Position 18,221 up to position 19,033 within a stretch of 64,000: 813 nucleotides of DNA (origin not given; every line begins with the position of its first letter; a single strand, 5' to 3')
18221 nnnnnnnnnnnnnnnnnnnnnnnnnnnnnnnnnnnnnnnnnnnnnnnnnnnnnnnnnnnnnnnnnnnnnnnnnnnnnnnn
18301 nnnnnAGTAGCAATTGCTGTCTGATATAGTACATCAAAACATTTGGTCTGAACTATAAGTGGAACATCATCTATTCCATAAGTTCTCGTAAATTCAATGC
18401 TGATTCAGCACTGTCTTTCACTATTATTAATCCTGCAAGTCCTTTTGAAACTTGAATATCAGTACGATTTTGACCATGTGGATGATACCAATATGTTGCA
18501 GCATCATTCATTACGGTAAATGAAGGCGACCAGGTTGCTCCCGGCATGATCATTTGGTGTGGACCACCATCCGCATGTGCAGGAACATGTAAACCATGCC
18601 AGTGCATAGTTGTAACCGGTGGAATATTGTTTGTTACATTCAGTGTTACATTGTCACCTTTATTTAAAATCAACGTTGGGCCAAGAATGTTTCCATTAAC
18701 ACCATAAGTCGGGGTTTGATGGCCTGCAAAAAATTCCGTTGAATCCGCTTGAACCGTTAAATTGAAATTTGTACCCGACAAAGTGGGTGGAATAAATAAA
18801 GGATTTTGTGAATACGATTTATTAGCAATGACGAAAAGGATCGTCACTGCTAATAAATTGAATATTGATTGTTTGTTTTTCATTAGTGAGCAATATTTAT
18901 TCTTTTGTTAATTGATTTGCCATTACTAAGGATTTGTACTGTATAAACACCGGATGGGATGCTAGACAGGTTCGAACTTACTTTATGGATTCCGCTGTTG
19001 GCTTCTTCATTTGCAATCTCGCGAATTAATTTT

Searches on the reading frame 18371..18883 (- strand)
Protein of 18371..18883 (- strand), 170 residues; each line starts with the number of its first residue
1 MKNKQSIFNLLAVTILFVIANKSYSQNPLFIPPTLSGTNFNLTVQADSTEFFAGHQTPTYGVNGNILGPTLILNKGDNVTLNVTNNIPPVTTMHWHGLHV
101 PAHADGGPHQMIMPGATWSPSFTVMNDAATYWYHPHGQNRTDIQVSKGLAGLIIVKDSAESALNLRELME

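Call 38: search_protein_families(library=pfam, proteins=[window:18371-18883:-], max_evalue=0.001)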
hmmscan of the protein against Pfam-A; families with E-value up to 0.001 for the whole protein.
window:18371-18883:- (170 aa): 1 family
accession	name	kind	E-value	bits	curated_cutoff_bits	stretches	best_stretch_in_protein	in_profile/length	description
PF07732.21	Cu-oxidase_3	-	5.7e-32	110.7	21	1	45-159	3-118/119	Multicopper oxidase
